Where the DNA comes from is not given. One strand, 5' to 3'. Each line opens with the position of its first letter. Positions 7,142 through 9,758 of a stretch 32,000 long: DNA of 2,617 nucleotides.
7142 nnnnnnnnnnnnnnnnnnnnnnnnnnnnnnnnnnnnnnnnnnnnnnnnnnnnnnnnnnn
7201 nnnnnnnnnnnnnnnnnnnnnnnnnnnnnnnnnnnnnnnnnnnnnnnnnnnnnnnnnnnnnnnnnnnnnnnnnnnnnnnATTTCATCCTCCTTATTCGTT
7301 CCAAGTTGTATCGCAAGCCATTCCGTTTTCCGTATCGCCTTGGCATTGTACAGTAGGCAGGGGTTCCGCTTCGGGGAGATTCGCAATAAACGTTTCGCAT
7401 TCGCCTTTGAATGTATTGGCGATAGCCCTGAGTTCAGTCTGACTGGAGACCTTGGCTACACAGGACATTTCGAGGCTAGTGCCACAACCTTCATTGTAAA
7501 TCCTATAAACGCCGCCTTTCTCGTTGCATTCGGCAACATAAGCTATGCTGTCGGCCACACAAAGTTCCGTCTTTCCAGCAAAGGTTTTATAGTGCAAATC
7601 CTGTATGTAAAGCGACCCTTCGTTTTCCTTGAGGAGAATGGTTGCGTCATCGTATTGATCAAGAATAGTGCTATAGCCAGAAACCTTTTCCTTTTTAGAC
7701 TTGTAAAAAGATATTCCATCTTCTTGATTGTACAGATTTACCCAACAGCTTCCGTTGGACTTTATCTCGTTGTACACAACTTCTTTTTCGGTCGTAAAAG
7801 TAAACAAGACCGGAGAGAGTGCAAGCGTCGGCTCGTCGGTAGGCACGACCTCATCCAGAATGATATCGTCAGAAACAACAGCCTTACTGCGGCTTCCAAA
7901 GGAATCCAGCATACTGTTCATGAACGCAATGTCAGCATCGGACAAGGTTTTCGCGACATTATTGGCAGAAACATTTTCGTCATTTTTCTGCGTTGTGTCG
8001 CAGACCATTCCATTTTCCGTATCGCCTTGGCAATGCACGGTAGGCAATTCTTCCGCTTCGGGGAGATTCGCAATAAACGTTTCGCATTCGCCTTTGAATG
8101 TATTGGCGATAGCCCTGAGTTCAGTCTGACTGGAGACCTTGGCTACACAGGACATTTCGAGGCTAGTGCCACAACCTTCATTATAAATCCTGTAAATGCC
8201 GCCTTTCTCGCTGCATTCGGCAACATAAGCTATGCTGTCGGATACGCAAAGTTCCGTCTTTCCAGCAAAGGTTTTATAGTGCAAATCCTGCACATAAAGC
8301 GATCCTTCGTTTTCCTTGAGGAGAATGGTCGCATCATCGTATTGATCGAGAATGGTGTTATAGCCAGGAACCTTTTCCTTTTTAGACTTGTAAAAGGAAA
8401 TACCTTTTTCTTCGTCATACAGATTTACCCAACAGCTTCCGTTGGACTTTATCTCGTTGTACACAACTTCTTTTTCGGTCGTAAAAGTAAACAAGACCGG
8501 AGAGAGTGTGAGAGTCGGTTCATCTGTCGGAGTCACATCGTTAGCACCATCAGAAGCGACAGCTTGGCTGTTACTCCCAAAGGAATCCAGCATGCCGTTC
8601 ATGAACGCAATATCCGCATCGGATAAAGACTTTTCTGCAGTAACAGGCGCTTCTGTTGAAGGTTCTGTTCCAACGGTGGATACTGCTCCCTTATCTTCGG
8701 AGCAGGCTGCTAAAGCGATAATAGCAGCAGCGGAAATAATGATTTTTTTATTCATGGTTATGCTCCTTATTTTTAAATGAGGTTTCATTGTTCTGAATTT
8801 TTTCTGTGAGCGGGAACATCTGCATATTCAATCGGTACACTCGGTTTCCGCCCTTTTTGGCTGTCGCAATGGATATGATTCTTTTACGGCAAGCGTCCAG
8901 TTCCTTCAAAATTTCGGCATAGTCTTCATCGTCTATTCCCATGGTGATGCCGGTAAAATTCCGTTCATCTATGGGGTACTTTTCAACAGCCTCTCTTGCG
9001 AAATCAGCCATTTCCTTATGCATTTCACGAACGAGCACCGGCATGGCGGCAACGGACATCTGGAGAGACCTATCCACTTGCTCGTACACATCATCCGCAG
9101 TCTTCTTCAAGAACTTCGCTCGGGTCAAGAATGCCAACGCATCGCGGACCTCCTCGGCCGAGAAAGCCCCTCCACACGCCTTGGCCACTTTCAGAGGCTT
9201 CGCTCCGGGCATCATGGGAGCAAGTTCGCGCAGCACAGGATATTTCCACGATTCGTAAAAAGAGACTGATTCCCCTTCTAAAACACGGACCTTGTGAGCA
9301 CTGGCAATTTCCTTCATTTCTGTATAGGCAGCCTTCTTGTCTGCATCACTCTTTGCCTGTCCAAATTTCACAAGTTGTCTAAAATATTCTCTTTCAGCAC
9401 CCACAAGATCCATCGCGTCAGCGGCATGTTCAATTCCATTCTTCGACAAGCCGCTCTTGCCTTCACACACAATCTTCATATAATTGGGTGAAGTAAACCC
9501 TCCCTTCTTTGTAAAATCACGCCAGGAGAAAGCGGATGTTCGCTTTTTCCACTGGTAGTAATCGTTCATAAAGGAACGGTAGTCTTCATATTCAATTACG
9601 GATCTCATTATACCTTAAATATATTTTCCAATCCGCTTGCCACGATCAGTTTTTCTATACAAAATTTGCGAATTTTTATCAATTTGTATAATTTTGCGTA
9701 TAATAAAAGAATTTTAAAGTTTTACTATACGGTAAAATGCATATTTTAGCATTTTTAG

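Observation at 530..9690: Seven-gene operon joining a DUF4423-type putative regulator, modular Cys-rich lipoproteins, an S8 subtilase and a GtrA/flavoenzyme/GT-C trio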

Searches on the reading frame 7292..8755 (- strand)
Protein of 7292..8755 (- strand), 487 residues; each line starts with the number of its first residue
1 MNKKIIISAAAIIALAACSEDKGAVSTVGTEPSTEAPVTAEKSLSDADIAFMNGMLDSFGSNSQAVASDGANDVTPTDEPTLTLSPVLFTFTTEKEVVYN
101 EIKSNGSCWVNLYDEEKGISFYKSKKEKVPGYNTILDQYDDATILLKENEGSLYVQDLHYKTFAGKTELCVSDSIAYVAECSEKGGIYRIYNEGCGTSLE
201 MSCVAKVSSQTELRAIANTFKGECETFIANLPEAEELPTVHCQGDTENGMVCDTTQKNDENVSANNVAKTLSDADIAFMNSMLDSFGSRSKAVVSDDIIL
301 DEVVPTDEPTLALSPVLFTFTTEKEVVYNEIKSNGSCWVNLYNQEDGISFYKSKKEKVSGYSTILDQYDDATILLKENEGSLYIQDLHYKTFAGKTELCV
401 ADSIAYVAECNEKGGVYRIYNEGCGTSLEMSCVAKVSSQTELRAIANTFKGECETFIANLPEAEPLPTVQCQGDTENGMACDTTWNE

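Call 3: search_protein_families(library=pfam, proteins=[window:7292-8755:-], max_evalue=0.01)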
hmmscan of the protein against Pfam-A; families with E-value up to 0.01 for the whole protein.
window:7292-8755:- (487 aa): 1 family
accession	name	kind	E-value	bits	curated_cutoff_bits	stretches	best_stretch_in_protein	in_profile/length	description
PF14215.12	bHLH-MYC_N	-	0.0062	17.3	30.2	0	260-364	57-149/181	bHLH-MYC and R2R3-MYB transcription factors N-terminal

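Call 4: search_protein_families(library=ncbifam, proteins=[window:7292-8755:-], max_evalue=0.01)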
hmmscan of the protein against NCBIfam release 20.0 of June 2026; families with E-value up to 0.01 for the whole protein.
window:7292-8755:- (487 aa): 0 families

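Call 41: find_homologous_proteins(query=window:7295-8632:-, max_evalue=0.001)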
Query window:7295-8632:- (446 aa): 26 proteins with E <= 0.001 among 8000 candidates.
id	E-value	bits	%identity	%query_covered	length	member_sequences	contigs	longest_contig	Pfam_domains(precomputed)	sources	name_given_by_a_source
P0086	7.5e-275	929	91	100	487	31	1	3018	-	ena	-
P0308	2.8e-272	921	91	100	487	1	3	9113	-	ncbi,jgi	jgi:hypothetical protein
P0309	1.3e-267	906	90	100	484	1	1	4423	-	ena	-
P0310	1.1e-211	721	94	80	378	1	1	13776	-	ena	-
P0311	9.7e-177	606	93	64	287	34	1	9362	-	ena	-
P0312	1.2e-138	481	95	51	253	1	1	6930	-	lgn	-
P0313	5.9e-138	478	94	51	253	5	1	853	-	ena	-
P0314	2.3e-136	473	93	51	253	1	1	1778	-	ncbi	-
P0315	4.9e-131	456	90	50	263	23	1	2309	-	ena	-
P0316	6.3e-131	455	89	51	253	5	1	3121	-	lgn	-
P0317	9.3e-130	451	89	49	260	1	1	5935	-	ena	-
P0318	4.0e-129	449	91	49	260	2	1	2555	-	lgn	-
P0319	9.5e-129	448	88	51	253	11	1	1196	-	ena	-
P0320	1.6e-127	444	89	51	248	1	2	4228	-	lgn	-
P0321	5.3e-126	439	89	49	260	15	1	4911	-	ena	-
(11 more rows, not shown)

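Call 82: search_protein_families(library=padloc, proteins=[window:7292-8755:-], max_evalue=0.001)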
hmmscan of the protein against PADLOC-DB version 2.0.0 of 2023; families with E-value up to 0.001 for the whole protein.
window:7292-8755:- (487 aa): 0 families

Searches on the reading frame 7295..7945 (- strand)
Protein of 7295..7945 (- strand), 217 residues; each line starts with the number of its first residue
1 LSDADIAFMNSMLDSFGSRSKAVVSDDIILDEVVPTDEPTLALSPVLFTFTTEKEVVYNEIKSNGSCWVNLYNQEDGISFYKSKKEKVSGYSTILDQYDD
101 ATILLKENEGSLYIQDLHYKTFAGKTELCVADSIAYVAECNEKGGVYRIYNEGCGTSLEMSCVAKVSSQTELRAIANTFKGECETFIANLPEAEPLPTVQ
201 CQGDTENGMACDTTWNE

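Call 60: predict_structure(alignment_id=A3)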
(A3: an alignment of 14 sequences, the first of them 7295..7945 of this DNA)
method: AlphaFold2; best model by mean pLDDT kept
length: 217 residues; sequences in the alignment: 14
mean_pLDDT: 35.0   pTM: 0.22
mean pLDDT of the five models: 35.0, 32.9, 32.2, 29.8, 29.7
residues with pLDDT >= 90: 0; 70-90: 0; 50-70: 15; < 50: 202
segments of 3 or more residues with pLDDT < 50: 1-166, 168-173, 190-217
pLDDT, mean of each block of 10 residues (from residue 1): 41 33 23 27 25 31 34 30 35 26 26 31 31 32 35 35 44 52 54 40 45 41
secondary structure, 60 per line:
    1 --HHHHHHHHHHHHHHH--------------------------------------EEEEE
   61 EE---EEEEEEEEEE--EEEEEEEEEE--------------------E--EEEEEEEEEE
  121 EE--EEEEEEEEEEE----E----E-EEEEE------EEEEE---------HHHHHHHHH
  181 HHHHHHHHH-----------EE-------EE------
elements in order: H3-17 E56-62 E66-75 E78-87 E111-122 E125-135 E147-151 E158-162 H172-189

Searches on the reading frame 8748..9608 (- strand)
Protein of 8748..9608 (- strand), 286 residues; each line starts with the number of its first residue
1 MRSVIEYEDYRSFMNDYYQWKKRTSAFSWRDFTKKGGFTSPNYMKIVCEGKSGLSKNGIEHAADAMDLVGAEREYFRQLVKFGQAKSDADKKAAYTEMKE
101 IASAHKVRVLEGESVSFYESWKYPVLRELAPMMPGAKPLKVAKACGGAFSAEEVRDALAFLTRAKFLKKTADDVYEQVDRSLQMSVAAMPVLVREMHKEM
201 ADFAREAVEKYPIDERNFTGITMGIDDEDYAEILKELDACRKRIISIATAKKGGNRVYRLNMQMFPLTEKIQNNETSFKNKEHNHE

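Call 3: search_protein_families(library=pfam, proteins=[window:8748-9608:-], max_evalue=0.01)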
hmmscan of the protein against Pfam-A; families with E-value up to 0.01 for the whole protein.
window:8748-9608:- (286 aa): 1 family
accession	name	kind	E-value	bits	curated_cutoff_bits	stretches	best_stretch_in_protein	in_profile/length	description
PF14394.12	DUF4423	-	2e-28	99.7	30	1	104-267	4-165/165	Domain of unknown function (DUF4423)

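Call 4: search_protein_families(library=ncbifam, proteins=[window:8748-9608:-], max_evalue=0.01)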
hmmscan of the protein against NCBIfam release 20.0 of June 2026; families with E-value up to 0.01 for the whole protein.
window:8748-9608:- (286 aa): 2 families
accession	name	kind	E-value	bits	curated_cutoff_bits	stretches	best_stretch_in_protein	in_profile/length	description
TIGR02147.1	Fsuc_second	paralog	2.6e-87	292.7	50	1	1-269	1-271/272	TIGR02147 family protein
NF006606.0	PRK09165.1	equivalog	0.00056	18.6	540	1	158-250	46-135/497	replicative DNA helicase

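Call 29: list_cluster_members(proteins=[window:8748-9608:-, window:7292-8755:-, window:5567-7279:-, window:4337-5554:-, window:3909-4313:-, window:2278-3912:-, window:530-2281:-, window:9863-10516:-])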
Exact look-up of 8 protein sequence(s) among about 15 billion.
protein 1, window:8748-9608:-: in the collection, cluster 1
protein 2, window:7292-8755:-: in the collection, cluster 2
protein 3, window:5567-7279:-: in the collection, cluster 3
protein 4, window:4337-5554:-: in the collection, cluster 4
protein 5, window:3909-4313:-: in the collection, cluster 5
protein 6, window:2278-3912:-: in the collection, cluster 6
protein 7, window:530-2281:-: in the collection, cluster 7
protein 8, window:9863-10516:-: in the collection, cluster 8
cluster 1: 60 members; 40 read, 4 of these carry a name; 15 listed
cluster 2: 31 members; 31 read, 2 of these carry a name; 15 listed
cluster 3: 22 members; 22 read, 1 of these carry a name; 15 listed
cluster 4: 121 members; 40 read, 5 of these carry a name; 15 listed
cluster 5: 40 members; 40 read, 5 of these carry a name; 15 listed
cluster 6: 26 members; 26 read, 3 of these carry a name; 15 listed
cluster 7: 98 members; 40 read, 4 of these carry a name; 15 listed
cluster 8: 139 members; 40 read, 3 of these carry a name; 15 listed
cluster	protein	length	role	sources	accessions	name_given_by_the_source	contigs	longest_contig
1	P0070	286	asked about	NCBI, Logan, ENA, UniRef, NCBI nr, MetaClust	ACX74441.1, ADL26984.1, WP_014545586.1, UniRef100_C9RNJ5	hypothetical protein FSU_1276 [Fibrobacter succinogenes subsp. succinogenes S85] | DUF4423 domain-containing protein n=1 Tax=Fibrobacter succinogenes (strain ATCC 19169 / ... | TIGR02147 family protein [Fibrobacter succinogenes]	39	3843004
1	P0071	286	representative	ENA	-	-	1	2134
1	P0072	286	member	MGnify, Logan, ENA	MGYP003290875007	CR=1 FL=1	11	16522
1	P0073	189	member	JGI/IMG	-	uncharacterized protein (TIGR02147 family)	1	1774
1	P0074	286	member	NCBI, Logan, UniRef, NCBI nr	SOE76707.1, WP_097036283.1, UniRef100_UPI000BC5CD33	TIGR02147 family protein [Fibrobacter sp. UWT3] | TIGR02147 family protein n=1 Tax=Fibrobacter sp. UWT3 TaxID=1896225 RepID=UPI000BC5CD33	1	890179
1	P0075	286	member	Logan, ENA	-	-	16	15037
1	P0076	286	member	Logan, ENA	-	-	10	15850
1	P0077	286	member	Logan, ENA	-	-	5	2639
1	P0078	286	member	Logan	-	-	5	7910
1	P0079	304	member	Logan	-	-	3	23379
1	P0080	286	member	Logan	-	-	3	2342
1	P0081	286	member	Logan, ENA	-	-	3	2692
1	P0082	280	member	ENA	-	-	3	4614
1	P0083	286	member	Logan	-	-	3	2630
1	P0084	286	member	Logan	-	-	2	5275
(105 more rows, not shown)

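Call 82: search_protein_families(library=padloc, proteins=[window:8748-9608:-], max_evalue=0.001)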
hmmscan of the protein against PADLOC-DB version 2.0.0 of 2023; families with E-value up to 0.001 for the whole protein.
window:8748-9608:- (286 aa): 0 families

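Call 84: search_solved_structures(query=window:8748-9608:-, max_evalue=5)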
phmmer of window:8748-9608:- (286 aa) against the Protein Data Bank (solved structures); distinct sequences matched with E-value up to 5: 0.
